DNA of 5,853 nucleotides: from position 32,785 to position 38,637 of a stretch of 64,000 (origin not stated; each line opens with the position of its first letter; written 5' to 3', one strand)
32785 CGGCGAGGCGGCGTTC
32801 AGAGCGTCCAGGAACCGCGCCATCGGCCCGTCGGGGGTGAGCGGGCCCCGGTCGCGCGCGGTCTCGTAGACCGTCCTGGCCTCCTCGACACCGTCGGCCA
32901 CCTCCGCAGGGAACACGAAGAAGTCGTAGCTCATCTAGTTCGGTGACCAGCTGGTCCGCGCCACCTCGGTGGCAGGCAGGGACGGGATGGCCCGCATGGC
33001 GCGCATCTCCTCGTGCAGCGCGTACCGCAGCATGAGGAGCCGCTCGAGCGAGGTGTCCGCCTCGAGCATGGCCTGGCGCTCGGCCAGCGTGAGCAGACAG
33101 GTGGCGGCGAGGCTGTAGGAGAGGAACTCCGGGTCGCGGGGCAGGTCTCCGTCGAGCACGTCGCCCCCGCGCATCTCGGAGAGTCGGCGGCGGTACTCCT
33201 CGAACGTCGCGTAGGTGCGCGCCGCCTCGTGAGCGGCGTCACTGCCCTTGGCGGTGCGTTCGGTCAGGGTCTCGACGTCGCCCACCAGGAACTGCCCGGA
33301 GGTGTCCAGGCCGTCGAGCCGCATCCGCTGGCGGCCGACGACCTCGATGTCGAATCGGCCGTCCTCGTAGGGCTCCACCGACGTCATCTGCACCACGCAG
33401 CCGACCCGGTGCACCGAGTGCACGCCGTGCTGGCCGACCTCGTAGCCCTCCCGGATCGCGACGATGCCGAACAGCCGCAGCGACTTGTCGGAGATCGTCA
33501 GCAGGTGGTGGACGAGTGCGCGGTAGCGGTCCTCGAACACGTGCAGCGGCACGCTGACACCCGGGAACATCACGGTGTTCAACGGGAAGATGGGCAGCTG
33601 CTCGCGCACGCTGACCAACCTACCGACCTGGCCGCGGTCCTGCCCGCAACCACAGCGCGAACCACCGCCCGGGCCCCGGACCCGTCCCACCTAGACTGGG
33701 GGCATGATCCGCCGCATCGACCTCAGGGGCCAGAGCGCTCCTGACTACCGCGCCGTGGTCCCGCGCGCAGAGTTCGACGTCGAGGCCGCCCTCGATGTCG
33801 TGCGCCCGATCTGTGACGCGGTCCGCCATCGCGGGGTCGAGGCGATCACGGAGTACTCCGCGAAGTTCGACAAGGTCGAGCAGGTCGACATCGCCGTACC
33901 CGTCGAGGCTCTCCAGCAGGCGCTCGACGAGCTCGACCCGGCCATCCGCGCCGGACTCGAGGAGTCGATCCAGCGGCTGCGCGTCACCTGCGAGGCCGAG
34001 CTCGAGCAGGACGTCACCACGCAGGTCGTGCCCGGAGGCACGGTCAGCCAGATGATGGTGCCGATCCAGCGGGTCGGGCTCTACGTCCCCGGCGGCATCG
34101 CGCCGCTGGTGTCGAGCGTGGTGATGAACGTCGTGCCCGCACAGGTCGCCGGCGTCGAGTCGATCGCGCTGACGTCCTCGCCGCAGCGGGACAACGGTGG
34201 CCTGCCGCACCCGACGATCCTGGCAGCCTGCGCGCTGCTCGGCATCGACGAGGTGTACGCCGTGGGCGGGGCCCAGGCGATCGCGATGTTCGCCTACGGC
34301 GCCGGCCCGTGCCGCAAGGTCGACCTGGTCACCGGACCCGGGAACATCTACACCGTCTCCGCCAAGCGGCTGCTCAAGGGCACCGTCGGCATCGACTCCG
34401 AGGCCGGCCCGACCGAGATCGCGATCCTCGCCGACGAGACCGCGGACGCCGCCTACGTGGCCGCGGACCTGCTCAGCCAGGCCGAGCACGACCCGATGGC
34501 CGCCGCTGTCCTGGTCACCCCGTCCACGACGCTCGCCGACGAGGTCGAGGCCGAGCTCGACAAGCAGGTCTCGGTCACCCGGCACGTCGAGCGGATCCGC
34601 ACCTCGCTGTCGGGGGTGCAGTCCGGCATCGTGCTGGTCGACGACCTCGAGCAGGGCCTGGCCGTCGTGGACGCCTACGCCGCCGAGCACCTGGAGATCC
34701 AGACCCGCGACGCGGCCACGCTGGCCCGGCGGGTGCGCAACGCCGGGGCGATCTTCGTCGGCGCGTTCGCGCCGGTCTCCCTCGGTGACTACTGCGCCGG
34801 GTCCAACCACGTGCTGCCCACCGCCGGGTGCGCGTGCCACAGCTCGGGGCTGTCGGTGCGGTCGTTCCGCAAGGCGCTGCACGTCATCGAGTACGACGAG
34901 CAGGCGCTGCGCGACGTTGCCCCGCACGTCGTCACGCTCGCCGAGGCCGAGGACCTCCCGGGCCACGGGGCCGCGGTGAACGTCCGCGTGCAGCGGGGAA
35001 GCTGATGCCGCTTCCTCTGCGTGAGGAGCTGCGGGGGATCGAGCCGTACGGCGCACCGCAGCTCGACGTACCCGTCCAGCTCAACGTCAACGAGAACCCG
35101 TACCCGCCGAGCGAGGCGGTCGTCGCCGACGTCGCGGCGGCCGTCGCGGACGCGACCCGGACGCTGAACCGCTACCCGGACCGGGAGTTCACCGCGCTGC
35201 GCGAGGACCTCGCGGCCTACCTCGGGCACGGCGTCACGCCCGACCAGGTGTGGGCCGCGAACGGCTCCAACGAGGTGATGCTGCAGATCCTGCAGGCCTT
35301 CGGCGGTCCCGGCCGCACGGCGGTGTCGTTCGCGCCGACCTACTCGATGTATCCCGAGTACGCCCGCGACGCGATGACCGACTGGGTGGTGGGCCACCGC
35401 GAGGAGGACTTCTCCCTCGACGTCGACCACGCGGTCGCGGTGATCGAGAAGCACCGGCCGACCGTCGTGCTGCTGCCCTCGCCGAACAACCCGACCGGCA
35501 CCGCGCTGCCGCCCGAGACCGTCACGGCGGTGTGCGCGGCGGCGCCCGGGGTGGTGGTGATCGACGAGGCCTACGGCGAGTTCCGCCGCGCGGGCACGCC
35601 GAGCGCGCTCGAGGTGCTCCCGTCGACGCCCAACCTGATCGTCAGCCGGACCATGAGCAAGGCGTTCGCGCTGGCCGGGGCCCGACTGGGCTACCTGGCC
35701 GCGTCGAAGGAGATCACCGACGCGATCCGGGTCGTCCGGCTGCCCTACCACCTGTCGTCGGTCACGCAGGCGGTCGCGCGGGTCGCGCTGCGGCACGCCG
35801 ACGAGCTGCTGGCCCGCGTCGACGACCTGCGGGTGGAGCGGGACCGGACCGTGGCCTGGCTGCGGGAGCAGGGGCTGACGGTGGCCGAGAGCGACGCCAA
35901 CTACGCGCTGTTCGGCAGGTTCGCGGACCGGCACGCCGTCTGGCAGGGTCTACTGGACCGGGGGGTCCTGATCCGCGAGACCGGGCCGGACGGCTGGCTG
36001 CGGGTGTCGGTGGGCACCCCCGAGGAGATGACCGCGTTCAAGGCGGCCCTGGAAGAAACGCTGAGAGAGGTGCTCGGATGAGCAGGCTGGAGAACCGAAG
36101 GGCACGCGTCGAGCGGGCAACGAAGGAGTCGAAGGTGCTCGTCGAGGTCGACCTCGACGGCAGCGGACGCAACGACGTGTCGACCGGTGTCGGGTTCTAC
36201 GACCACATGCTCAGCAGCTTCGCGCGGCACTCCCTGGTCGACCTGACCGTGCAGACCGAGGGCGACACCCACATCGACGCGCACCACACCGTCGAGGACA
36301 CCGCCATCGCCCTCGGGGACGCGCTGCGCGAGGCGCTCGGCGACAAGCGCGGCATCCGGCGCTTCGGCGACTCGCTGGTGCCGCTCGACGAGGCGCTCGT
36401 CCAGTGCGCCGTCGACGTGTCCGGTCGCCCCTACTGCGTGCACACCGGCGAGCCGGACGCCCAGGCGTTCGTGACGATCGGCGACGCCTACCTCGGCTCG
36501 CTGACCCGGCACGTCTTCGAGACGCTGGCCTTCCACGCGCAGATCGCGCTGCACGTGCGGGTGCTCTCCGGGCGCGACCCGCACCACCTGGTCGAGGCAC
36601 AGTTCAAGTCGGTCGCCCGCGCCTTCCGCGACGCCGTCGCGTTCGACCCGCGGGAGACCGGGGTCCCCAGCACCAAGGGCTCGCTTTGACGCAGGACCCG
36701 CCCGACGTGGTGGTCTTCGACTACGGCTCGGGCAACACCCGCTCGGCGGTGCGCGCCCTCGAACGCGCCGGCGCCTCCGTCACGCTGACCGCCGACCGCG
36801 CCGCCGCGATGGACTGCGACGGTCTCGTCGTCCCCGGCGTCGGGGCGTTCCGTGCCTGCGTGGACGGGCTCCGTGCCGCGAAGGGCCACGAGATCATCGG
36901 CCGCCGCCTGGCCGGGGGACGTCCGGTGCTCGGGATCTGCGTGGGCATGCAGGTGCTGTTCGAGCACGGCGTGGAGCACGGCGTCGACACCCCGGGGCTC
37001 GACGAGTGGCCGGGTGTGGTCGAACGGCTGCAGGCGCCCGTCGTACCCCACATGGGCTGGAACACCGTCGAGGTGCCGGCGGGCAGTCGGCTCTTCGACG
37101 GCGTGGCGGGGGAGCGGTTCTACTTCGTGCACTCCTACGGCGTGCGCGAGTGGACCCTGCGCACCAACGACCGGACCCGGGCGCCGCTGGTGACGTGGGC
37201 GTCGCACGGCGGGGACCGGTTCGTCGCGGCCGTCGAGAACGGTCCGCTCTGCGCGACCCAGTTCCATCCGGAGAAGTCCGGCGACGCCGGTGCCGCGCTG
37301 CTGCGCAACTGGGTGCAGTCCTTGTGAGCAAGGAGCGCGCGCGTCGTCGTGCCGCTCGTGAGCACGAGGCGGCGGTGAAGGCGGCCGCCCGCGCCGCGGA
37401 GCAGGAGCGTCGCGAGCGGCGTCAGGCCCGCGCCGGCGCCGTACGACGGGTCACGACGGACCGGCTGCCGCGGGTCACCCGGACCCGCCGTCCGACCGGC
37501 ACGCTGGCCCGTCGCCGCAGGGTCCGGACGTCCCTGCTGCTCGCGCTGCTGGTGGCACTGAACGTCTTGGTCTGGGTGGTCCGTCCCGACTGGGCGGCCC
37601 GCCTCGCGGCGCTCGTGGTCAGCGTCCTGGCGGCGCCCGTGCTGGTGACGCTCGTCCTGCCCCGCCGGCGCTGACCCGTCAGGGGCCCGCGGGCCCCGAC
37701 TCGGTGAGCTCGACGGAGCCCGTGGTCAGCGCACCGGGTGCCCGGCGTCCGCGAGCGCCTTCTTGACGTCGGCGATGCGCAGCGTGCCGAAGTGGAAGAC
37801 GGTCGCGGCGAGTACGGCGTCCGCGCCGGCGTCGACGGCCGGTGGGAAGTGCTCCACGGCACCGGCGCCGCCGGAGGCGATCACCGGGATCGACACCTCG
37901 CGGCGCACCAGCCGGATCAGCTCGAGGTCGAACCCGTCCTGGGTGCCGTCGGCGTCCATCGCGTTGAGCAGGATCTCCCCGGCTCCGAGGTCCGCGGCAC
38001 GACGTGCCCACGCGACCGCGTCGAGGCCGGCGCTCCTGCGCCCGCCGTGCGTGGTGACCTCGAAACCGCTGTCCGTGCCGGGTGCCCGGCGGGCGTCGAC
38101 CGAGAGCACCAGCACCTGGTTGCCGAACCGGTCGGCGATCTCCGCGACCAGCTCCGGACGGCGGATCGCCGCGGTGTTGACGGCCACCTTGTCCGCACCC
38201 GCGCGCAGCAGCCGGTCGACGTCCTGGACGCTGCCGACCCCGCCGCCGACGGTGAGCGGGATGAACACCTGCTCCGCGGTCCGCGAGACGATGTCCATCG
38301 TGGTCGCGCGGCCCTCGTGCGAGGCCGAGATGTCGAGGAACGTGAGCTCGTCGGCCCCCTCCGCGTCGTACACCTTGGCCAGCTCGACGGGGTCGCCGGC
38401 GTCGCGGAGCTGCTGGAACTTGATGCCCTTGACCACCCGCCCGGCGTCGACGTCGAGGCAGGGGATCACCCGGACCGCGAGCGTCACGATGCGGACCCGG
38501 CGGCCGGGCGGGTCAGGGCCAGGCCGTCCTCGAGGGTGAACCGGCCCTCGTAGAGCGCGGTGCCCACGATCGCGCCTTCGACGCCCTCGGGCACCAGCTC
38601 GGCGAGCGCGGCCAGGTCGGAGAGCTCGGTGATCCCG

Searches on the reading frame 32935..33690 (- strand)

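Call 17: search_protein_families(library=pfam, proteins=[window:32935-33690:-])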
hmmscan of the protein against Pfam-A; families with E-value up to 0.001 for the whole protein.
window:32935-33690:- (251 aa): 1 family
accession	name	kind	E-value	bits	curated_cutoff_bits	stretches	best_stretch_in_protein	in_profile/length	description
PF02190.22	LON_substr_bdg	-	2.1e-33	116.3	28.7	1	32-223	2-196/200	ATP-dependent protease La (LON) substrate-binding domain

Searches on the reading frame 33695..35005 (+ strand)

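Call 17: search_protein_families(library=pfam, proteins=[window:33695-35005:+])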
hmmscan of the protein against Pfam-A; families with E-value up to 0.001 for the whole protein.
window:33695-35005:+ (436 aa): 1 family
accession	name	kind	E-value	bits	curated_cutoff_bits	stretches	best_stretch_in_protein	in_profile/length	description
PF00815.25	Histidinol_dh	-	1.7e-149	498.8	27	1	24-432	3-411/411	Histidinol dehydrogenase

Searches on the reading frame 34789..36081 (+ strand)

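Call 17: search_protein_families(library=pfam, proteins=[window:34789-36081:+])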
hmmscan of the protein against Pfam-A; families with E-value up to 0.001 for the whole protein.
window:34789-36081:+ (430 aa): 1 family
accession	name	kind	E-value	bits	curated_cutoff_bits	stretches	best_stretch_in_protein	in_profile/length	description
PF00155.27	Aminotran_1_2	-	2.2e-63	215.1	19.7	1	96-417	4-357/361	Aminotransferase class I and II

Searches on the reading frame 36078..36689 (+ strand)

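Call 79: search_protein_families(library=pfam, proteins=[window:36078-36689:+], max_evalue=0.0001)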
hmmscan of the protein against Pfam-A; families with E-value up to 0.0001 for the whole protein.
window:36078-36689:+ (203 aa): 1 family
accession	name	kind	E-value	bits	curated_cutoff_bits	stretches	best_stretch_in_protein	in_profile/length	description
PF00475.24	IGPD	-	1.9e-57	193.8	27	1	36-182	1-143/144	Imidazoleglycerol-phosphate dehydratase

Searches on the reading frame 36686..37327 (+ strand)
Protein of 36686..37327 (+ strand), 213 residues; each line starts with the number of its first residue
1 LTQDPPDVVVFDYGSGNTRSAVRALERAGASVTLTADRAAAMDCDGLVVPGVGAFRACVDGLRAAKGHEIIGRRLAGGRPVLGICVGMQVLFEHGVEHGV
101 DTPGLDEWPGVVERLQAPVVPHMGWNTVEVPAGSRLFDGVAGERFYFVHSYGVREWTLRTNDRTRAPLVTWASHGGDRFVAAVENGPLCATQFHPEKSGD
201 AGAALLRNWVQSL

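Call 79: search_protein_families(library=pfam, proteins=[window:36686-37327:+], max_evalue=0.0001)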
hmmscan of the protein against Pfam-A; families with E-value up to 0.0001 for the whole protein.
window:36686-37327:+ (213 aa): 1 family
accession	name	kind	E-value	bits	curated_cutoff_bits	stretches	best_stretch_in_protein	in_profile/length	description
PF00117.34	GATase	-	9.7e-19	68.2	22.8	1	9-209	1-186/190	Glutamine amidotransferase class-I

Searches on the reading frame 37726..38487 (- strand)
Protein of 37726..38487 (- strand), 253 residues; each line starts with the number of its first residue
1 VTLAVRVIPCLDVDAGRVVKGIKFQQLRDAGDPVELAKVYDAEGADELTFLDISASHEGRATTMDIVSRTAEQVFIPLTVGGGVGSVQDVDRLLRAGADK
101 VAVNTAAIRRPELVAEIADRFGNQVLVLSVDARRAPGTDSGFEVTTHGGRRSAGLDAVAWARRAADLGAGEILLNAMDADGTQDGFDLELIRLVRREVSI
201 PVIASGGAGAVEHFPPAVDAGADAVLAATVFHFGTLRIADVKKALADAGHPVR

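Call 79: search_protein_families(library=pfam, proteins=[window:37726-38487:-], max_evalue=0.0001)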
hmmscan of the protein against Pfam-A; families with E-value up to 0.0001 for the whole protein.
window:37726-38487:- (253 aa): 6 families
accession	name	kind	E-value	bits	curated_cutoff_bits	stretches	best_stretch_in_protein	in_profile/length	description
PF00977.27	His_biosynth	-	4.6e-81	272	23.6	1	6-236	1-227/228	Histidine biosynthesis protein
PF05690.20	ThiG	-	3.3e-09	36.9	23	0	158-230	134-206/247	Thiazole biosynthesis protein ThiG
PF01207.24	Dus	-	3.8e-07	30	20.4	0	34-116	141-226/311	Dihydrouridine synthase (Dus)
PF03060.21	NMO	-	5.3e-07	29.8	28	0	157-231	145-225/331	Nitronate monooxygenase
PF01180.27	DHO_dh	-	2.5e-06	27.3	27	0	64-119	227-285/291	Dihydroorotate dehydrogenase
PF02581.23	TMP-TENI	-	4.7e-06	26.5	27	0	43-106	114-179/180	Thiamine monophosphate synthase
